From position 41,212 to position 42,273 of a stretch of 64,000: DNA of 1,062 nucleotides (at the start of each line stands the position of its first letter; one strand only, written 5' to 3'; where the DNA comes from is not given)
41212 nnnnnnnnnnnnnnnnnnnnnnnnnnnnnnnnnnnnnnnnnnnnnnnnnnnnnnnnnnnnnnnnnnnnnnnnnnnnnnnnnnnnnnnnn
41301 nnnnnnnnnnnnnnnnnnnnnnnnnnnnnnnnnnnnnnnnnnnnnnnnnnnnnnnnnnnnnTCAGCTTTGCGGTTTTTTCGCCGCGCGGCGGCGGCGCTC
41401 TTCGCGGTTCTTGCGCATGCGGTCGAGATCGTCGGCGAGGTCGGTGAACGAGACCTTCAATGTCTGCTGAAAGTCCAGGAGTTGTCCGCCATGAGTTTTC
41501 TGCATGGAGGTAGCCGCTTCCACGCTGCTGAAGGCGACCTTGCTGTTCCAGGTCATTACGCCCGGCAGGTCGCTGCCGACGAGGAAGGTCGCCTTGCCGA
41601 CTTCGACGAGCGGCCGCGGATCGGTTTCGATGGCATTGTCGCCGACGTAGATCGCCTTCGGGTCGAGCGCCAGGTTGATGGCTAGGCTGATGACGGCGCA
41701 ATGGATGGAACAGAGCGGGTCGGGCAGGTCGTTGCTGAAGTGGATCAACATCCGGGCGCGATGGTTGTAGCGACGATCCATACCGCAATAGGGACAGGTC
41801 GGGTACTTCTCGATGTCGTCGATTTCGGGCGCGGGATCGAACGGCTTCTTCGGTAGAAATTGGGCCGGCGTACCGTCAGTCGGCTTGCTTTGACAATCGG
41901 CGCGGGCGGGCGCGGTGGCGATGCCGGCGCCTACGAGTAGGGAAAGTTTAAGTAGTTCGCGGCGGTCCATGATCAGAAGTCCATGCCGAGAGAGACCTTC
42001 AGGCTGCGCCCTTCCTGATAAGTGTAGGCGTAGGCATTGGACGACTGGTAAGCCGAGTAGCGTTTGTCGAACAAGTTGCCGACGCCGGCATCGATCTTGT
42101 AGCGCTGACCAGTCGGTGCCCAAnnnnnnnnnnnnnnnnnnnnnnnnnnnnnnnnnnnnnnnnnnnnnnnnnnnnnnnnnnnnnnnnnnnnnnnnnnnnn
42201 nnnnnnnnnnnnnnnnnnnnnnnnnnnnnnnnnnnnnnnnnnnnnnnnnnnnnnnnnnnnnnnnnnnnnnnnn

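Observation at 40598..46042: Cell-surface-signalling module extended by periplasmic Cu-type accessories: ECF sigma - FecR - STN-TBDR - Tat/NosL-like - FGE-like (repeated at 26281-30917 without the FGE gene)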

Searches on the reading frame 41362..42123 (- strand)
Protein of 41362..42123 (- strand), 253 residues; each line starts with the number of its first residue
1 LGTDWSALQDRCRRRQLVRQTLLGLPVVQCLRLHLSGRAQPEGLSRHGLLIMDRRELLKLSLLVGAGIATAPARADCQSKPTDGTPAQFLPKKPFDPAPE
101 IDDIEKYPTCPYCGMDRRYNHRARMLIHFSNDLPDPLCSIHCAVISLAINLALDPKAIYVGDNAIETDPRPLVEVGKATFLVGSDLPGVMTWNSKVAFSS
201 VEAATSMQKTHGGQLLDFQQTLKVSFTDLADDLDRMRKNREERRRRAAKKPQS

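Call 4: search_protein_families(library=pfam, proteins=[window:41362-42123:-], max_evalue=0.01)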
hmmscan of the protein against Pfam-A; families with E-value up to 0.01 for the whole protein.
window:41362-42123:- (253 aa): 1 family
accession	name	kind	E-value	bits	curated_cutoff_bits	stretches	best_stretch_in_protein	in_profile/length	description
PF05573.18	NosL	-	7.5e-12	46.2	24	1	104-220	4-125/131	NosL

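Call 5: search_protein_families(library=ncbifam, proteins=[window:41362-42123:-], max_evalue=0.001)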
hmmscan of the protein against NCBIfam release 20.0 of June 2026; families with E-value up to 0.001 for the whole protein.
window:41362-42123:- (253 aa): 0 families
